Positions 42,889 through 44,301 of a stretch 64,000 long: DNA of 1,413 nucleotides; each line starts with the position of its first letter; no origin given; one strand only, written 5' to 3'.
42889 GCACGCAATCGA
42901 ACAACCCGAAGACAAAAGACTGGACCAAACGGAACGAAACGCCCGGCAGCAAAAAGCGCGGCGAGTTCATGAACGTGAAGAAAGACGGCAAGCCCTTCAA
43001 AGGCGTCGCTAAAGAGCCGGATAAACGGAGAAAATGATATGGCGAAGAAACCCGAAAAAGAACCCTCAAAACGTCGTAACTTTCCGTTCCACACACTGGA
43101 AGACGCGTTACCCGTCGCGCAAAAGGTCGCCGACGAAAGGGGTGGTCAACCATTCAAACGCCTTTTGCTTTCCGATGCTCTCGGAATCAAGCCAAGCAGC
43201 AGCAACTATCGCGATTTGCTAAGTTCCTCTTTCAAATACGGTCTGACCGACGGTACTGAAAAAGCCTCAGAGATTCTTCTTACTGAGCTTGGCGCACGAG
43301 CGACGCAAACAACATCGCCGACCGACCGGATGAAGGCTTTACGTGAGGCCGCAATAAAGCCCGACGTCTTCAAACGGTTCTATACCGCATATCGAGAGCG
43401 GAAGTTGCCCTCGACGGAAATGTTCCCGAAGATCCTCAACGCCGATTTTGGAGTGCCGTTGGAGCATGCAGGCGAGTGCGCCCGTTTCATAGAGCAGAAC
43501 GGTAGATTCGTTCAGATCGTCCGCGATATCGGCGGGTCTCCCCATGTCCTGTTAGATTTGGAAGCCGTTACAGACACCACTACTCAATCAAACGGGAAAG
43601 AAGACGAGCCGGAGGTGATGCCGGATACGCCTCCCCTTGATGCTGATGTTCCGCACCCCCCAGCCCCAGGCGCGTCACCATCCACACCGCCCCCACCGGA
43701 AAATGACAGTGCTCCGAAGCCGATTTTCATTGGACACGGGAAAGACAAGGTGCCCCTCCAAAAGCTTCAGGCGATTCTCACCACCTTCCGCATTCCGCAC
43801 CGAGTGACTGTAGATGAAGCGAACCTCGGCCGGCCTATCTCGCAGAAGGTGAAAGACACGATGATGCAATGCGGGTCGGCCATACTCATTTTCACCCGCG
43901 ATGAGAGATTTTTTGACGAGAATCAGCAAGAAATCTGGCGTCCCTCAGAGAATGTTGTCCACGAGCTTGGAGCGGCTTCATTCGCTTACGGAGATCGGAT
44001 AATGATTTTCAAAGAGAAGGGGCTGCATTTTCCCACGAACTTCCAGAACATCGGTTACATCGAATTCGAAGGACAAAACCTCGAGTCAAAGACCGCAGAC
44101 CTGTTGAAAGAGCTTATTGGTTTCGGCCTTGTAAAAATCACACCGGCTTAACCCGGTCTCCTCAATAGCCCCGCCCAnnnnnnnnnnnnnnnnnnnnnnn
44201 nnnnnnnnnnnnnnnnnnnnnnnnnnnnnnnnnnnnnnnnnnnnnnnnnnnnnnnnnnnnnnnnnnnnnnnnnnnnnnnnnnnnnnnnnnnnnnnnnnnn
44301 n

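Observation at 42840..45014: Candidate new defence module: small basic protein + TIR-like (CAP12/Pycsar-effector type) protein + PLD/MIT_C-like protein, embedded between attC arrays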

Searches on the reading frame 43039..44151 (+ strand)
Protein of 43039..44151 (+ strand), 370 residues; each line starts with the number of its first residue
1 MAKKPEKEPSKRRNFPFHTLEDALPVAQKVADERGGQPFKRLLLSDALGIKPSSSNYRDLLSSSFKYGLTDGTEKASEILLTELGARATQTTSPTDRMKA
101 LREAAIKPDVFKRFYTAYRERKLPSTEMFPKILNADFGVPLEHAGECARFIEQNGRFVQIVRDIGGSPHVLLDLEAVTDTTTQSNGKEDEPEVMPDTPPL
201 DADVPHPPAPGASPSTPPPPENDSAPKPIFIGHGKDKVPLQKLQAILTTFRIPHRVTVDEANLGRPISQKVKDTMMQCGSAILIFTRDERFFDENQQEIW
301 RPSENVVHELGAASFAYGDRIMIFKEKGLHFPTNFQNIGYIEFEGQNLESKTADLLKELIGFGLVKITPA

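Call 3: search_protein_families(library=pfam, proteins=[window:43039-44151:+], max_evalue=1)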
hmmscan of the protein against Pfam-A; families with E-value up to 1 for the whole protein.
window:43039-44151:+ (370 aa): 1 family
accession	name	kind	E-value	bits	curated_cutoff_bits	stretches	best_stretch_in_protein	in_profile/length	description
PF10137.14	CAP12-PCTIR_TIR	-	1.3e-14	54.7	24.7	1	229-344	2-118/119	CAP12/Pycsar effector protein, TIR domain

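Call 4: search_protein_families(library=padloc, proteins=[window:43039-44151:+], max_evalue=1)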
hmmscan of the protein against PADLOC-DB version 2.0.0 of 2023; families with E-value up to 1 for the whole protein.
window:43039-44151:+ (370 aa): 6 families
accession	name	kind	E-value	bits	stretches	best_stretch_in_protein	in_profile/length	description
PDLC05005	PDC-S35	-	2e-12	45.4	1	221-363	113-254/264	-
PDLC05003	PDC-S35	-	3.5e-11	41.1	1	218-363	81-232/245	-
PDLC05006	PDC-S35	-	4.4e-09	34.1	1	221-363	77-223/231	-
PDLC05004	PDC-S35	-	1.1e-08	33.1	1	221-359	114-252/265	-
PDLC05007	PDC-S35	-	2.2e-08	32.1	1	222-363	129-269/278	-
PDLC00729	Effector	-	0.0079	13.6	1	281-348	60-127/310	TIR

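Call 5: search_protein_families(library=ncbifam, proteins=[window:43039-44151:+], max_evalue=1)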
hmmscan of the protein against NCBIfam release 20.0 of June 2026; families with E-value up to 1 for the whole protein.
window:43039-44151:+ (370 aa): 1 family
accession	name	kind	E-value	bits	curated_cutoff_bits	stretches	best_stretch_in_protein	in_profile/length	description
NF050172.1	CDNTAsCap12CFB2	equivalog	0.16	11.1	450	1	281-349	58-126/312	CBASS system CD-NTase-associated NAD(+) hydrolase Cap12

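Call 7: search_protein_families(library=phrogs, proteins=[window:43039-44151:+], max_evalue=1)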
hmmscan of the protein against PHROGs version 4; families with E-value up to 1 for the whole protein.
window:43039-44151:+ (370 aa): 2 families
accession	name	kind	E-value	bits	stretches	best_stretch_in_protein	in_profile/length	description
phrog_16442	-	unknown function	2.8e-12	47.4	1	224-360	143-280/287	-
phrog_17710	-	unknown function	0.25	12.3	0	270-298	2-30/74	-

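Call 23: find_homologous_proteins(query=window:43039-44151:+)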
Query window:43039-44151:+ (370 aa): 1187 proteins with E <= 0.001 among 6851 candidates; the best 120 are listed.
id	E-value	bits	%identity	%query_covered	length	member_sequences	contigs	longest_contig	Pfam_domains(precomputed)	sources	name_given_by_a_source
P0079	2.8e-247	837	100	100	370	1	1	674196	PF10137.15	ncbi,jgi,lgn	ncbi:MAG: hypothetical protein QOH88_437 [Verrucomicrobiota bacterium]|jgi:hypothetical protein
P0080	1.4e-164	565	69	100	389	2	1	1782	PF10137.15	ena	-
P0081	8.7e-163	559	70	97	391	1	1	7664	PF10137.15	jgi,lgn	jgi:hypothetical protein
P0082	3.0e-150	518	64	99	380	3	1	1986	PF10137.15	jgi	-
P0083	1.3e-149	516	64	98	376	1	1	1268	PF10137.15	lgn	-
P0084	1.8e-146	506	63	97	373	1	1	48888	PF10137.15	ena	-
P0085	3.1e-146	505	64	97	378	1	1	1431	PF10137.15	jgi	jgi:predicted nucleotide-binding protein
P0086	3.5e-146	505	62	99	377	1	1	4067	PF10137.15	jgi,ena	-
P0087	8.1e-146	504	62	99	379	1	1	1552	PF10137.15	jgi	jgi:predicted nucleotide-binding protein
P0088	9.9e-146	503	63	99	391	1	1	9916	PF10137.15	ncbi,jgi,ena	ncbi:MAG TPA: TIR domain-containing protein [Thermoanaerobaculia bacterium]|jgi:hypothetical protein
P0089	1.7e-145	503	65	97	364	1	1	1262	PF10137.15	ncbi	-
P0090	3.5e-145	502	61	99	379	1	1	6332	PF10137.15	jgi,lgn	jgi:hypothetical protein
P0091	6.3e-145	501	63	99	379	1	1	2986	PF10137.15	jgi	-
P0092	8.8e-145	500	62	99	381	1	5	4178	PF10137.15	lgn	-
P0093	1.3e-144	500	63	100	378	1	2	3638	PF10137.15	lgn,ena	-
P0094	2.7e-144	499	63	98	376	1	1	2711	PF10137.15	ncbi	-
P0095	2.8e-144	499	61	100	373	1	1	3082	PF10137.15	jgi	jgi:predicted nucleotide-binding protein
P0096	3.6e-144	498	61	100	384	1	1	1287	PF10137.15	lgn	-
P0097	3.9e-144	498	61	100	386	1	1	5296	PF10137.15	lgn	-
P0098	1.1e-143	497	62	97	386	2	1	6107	PF10137.15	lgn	-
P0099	3.1e-143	495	63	97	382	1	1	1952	PF10137.15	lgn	-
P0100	4.8e-143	495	63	100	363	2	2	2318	PF10137.15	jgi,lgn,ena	jgi:hypothetical protein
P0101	6.0e-143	494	61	99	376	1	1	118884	PF10137.15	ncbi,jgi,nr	ncbi:MAG: hypothetical protein QOJ02_3834 [Acidobacteriota bacterium]|jgi:predicted nucleotide-bindi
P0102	9.9e-143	494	64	97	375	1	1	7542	PF10137.15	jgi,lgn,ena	-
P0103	1.0e-142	493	62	99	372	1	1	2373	PF10137.15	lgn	-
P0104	2.3e-142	492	62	97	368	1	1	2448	PF10137.15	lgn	-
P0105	3.3e-142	492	62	98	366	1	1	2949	PF10137.15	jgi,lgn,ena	-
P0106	5.2e-142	491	62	99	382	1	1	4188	PF10137.15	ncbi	-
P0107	6.2e-142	491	62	98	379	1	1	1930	PF10137.15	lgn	-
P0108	7.1e-142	491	62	99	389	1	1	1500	PF10137.15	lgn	-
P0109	2.2e-141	489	61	97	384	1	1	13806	PF10137.15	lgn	-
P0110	3.6e-141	488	63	99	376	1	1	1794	PF10137.15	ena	-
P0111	5.5e-141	488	62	97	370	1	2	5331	PF10137.15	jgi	jgi:predicted nucleotide-binding protein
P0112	8.5e-141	487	62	98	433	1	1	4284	PF10137.15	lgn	-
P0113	8.9e-141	487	59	100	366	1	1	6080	PF10137.15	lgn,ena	-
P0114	1.1e-140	487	62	98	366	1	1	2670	PF10137.15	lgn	-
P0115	1.7e-140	486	62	99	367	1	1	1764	PF10137.15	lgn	-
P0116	1.7e-140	486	62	97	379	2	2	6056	PF10137.15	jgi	jgi:hypothetical protein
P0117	2.2e-140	486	61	99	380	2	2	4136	PF10137.15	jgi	jgi:predicted nucleotide-binding protein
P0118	3.4e-140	485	63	97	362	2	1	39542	PF10137.15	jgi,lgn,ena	-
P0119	6.3e-140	484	61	97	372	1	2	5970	PF10137.15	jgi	jgi:hypothetical protein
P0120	7.9e-140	484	64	97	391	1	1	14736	PF10137.15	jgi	jgi:predicted nucleotide-binding protein with TIR-like domain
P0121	1.0e-139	484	58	99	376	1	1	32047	PF10137.15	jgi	jgi:predicted nucleotide-binding protein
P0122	2.9e-139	482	61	98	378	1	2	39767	PF10137.15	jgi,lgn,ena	-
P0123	5.3e-139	481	61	97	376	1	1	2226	PF10137.15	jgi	jgi:predicted nucleotide-binding protein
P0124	6.3e-139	481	59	99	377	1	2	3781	PF10137.15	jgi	jgi:predicted nucleotide-binding protein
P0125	7.0e-139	481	62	99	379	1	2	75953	PF10137.15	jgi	jgi:predicted nucleotide-binding protein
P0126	7.7e-139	481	62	97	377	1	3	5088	PF10137.15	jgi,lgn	jgi:predicted nucleotide-binding protein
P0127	8.9e-139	481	60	97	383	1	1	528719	PF10137.15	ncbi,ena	-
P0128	1.0e-138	480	62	99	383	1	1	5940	PF10137.15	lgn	-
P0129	1.0e-138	480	60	99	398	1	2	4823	PF10137.15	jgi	-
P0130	1.0e-138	480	60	97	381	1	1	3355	PF10137.15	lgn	-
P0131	1.1e-138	480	61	100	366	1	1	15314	PF10137.15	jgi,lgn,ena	-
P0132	1.6e-138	480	60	99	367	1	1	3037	PF10137.15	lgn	-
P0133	2.3e-138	479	58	98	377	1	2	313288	PF10137.15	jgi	jgi:hypothetical protein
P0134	3.0e-138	479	60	98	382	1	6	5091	PF10137.15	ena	-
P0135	3.7e-138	478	59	98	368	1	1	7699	PF10137.15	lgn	-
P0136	4.3e-138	478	62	97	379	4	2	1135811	PF10137.15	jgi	jgi:hypothetical protein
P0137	8.3e-138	477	60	97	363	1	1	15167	PF09821.15,PF10137.15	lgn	-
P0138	9.1e-138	477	61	97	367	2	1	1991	PF10137.15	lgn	-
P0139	1.0e-137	477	58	100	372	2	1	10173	PF10137.15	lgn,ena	-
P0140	1.9e-137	476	60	98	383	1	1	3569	PF10137.15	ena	-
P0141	2.2e-137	476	61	99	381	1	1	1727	PF10137.15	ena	-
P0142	2.3e-137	476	61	97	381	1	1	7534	PF10137.15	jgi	jgi:predicted nucleotide-binding protein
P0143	2.6e-137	476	59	98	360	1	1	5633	PF10137.15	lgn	-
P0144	4.7e-137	475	60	98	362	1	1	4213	PF10137.15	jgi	jgi:predicted nucleotide-binding protein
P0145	5.0e-137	475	61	97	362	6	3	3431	PF10137.15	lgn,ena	-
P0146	5.4e-137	475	61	97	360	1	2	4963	PF10137.15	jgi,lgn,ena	-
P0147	6.2e-137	474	61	99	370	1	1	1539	PF10137.15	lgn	-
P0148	7.4e-137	474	59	98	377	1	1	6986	PF10137.15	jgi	jgi:predicted nucleotide-binding protein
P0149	7.8e-137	474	59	99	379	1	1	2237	PF10137.15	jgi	jgi:predicted nucleotide-binding protein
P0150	8.3e-137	474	60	96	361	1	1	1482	PF10137.15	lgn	-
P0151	8.7e-137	474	59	100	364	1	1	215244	PF10137.15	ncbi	-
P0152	1.2e-136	473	60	97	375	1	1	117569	PF10137.15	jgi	jgi:predicted nucleotide-binding protein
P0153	1.7e-136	473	58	99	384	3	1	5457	PF10137.15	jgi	jgi:predicted nucleotide-binding protein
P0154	2.1e-136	473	57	100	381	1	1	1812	PF10137.15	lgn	-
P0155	2.2e-136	473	57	100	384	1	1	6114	PF10137.15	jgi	jgi:hypothetical protein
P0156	2.2e-136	473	57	99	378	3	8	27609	PF10137.15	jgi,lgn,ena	jgi:hypothetical protein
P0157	2.4e-136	473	59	100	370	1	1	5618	PF10137.15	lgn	-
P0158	2.9e-136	472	61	97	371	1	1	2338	PF10137.15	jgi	jgi:hypothetical protein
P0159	3.7e-136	472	62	99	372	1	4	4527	PF10137.15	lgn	-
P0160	3.7e-136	472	60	97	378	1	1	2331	PF10137.15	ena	-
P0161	3.8e-136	472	59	98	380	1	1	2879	PF10137.15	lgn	-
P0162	4.3e-136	472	59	99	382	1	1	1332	PF10137.15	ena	-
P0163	5.6e-136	471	59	97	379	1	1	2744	PF10137.15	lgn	-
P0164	6.8e-136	471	61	97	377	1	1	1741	PF10137.15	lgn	-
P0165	1.3e-135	470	60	97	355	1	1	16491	PF10137.15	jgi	jgi:predicted nucleotide-binding protein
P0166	1.7e-135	470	55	97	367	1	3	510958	PF10137.15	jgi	jgi:predicted nucleotide-binding protein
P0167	1.7e-135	470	60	97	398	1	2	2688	PF10137.15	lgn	-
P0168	2.3e-135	469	58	97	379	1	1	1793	PF10137.15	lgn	-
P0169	2.5e-135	469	57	100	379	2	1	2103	PF10137.15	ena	-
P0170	2.8e-135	469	61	97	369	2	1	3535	PF10137.15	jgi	jgi:predicted nucleotide-binding protein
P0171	3.0e-135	469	57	98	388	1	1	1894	PF10137.15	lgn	-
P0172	4.1e-135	468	57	99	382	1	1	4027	PF10137.15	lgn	-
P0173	4.5e-135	468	60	97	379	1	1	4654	PF10137.15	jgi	jgi:predicted nucleotide-binding protein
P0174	5.5e-135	468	57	100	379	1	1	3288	PF10137.15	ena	-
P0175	6.0e-135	468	59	98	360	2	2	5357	PF10137.15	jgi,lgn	jgi:predicted nucleotide-binding protein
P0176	1.0e-134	467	59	98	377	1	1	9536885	PF10137.15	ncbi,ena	-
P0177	2.9e-134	466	58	98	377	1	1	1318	PF10137.15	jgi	jgi:predicted nucleotide-binding protein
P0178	3.1e-134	466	59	97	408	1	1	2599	PF10137.15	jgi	jgi:predicted nucleotide-binding protein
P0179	3.2e-134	466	58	98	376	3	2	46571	PF10137.15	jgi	jgi:predicted nucleotide-binding protein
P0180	3.4e-134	465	60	97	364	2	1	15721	PF10137.15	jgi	jgi:predicted nucleotide-binding protein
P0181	5.2e-134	465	56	100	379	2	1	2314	PF10137.15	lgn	-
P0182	7.2e-134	464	58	98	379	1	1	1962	PF10137.15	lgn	-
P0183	8.4e-134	464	61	97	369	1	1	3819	PF10137.15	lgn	-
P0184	1.3e-133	464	58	99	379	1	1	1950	PF10137.15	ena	-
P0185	1.5e-133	463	57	100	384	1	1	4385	PF10137.15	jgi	jgi:predicted nucleotide-binding protein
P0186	1.6e-133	463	57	99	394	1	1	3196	PF10137.15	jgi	jgi:predicted nucleotide-binding protein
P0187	2.5e-133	463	56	99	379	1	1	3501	PF10137.15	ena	-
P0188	2.9e-133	462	59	96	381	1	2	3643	PF10137.15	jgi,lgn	jgi:predicted nucleotide-binding protein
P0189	3.7e-133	462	60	97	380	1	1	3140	PF10137.15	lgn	-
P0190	4.1e-133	462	60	97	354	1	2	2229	PF10137.15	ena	-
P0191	4.4e-133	462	59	97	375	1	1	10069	PF10137.15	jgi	jgi:hypothetical protein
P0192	4.7e-133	462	65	89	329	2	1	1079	PF10137.15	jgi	jgi:predicted nucleotide-binding protein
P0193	5.3e-133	462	58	99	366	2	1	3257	PF10137.15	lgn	-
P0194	5.8e-133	461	61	97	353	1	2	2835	PF10137.15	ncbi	-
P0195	5.8e-133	461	58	99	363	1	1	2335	PF10137.15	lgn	-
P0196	6.2e-133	461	57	99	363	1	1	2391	PF10137.15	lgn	-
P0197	6.3e-133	461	58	97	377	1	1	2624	PF10137.15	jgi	jgi:predicted nucleotide-binding protein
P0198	1.1e-132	461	59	99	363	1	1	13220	PF10137.15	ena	-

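Call 27: find_related_loci(query=A2, collection=genome_contigs, flank=4000)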
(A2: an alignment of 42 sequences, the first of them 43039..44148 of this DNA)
Query A2 (370 aa) in genome_contigs; peptide patterns used: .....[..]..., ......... (x = any residue, [..] = any of these).
23 stretches matched a pattern; 14 encode a relative of the query (tblastn E <= 1e-3); 14 distinct loci.
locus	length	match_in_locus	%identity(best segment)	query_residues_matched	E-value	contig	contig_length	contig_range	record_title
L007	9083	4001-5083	59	1-369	1e-144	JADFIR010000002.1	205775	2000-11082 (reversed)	MAG: Planctomycetota bacterium isolate B3D1T2 B3D1T2_NODE2, whole genome shotgun sequence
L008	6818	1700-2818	63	1-368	7e-143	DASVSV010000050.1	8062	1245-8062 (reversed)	MAG TPA_asm: Thermoanaerobaculia bacterium isolate SMAG_U3271 k141_233385, whole genome shotgun sequence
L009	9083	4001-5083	59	5-368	5e-140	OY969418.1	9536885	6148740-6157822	MAG: uncultured Acidobacteriota bacterium isolate MFD09212.bin.c.1 genome assembly, chromosome: 1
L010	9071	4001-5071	60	11-369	1e-138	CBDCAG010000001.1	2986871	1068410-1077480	MAG: uncultured Granulicella sp. isolate c36c6a67-79f1-42ce-a19b-765d14b064af genome assembly, contig: contig_1, whole g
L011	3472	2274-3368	55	4-363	3e-131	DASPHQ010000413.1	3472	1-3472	MAG TPA_asm: Urbifossiella sp. isolate SMAG_U11960 k141_1358635, whole genome shotgun sequence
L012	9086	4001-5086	58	4-369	9e-126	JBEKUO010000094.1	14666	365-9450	MAG: Bryobacteraceae bacterium isolate SPRUCE 583 SPRUCE_583_94, whole genome shotgun sequence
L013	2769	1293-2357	55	13-370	6e-129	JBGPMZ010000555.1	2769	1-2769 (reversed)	MAG: Candidatus Binataceae bacterium isolate OBJ_0618_7090110_226 k141_8167288_length_2769_cov_42.8349, whole genome sho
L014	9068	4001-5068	50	13-369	2e-113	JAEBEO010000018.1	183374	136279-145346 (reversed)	UNVERIFIED_CONTAM: Amycolatopsis sp. cmx-4-19 cmx-4-19_NODE_18_length_183374_cov_38.482453, whole genome shotgun sequenc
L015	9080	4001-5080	60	11-368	7e-145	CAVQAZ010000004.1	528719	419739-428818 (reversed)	MAG: uncultured Gammaproteobacteria bacterium isolate MFD09964.bin.1.308 genome assembly, contig: contig_19735, whole ge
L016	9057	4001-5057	57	19-370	7e-115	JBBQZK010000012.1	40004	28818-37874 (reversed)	MAG: Candidatus Limnocylindria bacterium isolate Co_metawrap_2216 Cmw_2216_k141_21697806_length_40004_cov_14.9986, whole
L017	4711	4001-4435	70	225-369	2e-70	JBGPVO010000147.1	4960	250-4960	MAG: Verrucomicrobiia bacterium isolate OBJ1_062018_110_14 k141_1579515_length_4960_cov_10.0000, whole genome shotgun se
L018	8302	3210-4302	68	5-370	1e-64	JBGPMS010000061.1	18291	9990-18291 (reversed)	MAG: Gammaproteobacteria bacterium isolate OBJ_0618_7090110_232 k141_3705498_length_18291_cov_25.7750, whole genome shot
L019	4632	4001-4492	44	171-341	4e-46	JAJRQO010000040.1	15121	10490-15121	MAG: Candidatus Zixiibacteriota bacterium isolate Dive100_bin10.64 k141_1055660, whole genome shotgun sequence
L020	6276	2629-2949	64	264-370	5e-43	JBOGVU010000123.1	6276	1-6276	MAG: Actinomycetota bacterium isolate SD8030_metabat2.bin.23 NODE_4197_length_6276_cov_2.084404, whole genome shotgun se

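Call 34: predict_structure(alignment_id=A2)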
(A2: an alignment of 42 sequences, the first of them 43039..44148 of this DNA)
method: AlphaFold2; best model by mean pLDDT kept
length: 370 residues; sequences in the alignment: 42
mean_pLDDT: 81.6   pTM: 0.50
mean pLDDT of the five models: 81.6, 80.5, 77.9, 73.0, 71.2
residues with pLDDT >= 90: 164; 70-90: 135; 50-70: 27; < 50: 44
segments of 3 or more residues with pLDDT < 50: 182-223
pLDDT, mean of each block of 10 residues (from residue 1): 69 95 97 92 95 95 98 93 97 94 97 97 97 97 97 98 96 68 39 37 37 40 71 84 89 79 69 84 80 72 78 80 87 82 83 85 73
secondary structure, 60 per line:
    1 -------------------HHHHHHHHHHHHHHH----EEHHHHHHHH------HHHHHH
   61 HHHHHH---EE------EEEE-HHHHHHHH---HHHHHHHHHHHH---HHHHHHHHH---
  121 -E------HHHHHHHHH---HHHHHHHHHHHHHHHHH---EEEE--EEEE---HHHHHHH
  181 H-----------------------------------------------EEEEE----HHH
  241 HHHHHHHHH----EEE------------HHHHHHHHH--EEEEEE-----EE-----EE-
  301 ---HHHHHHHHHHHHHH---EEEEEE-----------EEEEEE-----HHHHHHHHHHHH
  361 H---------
elements in order: H20-34 H41-48 H55-66 E78-81 H83-90 H94-105 H109-117 H129-137 H141-157 E161-164 E167-170 H174-181 E229-233 H238-249 E254-256 H269-277 E280-285 H304-317 E321-326 E338-343 H349-361

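Call 37: fold_search(model_id=the predicted structure, library=pdb)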
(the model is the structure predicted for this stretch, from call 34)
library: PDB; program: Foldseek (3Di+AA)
matches with E <= 10: 1120; with E <= 0.001: 5
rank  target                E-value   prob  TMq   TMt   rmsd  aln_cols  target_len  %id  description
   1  9lmq_A                6.5e-05  1.00  0.26  0.30   6.9       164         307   20  Cryo-EM structure of TIR-STING/c-di-GMP complex (released 2025-08-27)
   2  9lmq_B                8.7e-05  1.00  0.26  0.30   7.5       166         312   20  Cryo-EM structure of TIR-STING/c-di-GMP complex (released 2025-08-27)
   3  9lmr_C                1.4e-04  1.00  0.27  0.32   5.9       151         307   20  Cryo-EM structure of TIR-STING/c-di-GMP complex fiber (released 2025-08-27)
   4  9lmq_D                3.4e-04  1.00  0.27  0.32   7.3       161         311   20  Cryo-EM structure of TIR-STING/c-di-GMP complex (released 2025-08-27)
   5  9lmr_A                9.7e-04  1.00  0.27  0.32   7.1       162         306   20  Cryo-EM structure of TIR-STING/c-di-GMP complex fiber (released 2025-08-27)
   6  7djt_A                1.2e-03  1.00  0.26  0.16   7.1       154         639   14  Human SARM1 inhibitory state bounded with inhibitor dHNN (released 2021-05-19)
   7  9lmr_B                1.3e-03  1.00  0.26  0.30   7.4       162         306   15  Cryo-EM structure of TIR-STING/c-di-GMP complex fiber (released 2025-08-27)
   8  3h16_A                1.5e-03  1.00  0.22  0.53   9.3       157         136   12  Crystal structure of a bacteria TIR domain, PdTIR from Paracoccus denitrificans (released 2009-06-16)
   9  9lmr_F                1.8e-03  1.00  0.29  0.34   6.7       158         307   18  Cryo-EM structure of TIR-STING/c-di-GMP complex fiber (released 2025-08-27)
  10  7anw_A                2.3e-03  0.94  0.26  0.16  21.6       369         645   12  hSARM1 NAD+ complex (released 2020-11-11)
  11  7qg0_A                2.8e-03  1.00  0.25  0.15   6.2       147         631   14  Inhibitor-induced hSARM1 duplex (released 2022-12-21)
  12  7cm7_A                4.2e-03  1.00  0.24  0.15   6.5       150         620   12  NAD+-bound Sarm1 E642A in the self-inhibited state (released 2020-10-21)
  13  6o1b                  4.2e-03  0.99  0.22  0.48   7.0       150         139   15  Crystal structure of the TIR domain G601P mutant from human SARM1, crystal form 1 (released 2019-09-04)
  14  7un8_A                4.5e-03  1.00  0.26  0.32   5.5       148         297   19  SfSTING with c-di-GMP single fiber (released 2022-07-27)
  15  3h16_D                5.3e-03  1.00  0.25  0.61   5.4       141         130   17  Crystal structure of a bacteria TIR domain, PdTIR from Paracoccus denitrificans (released 2009-06-16)
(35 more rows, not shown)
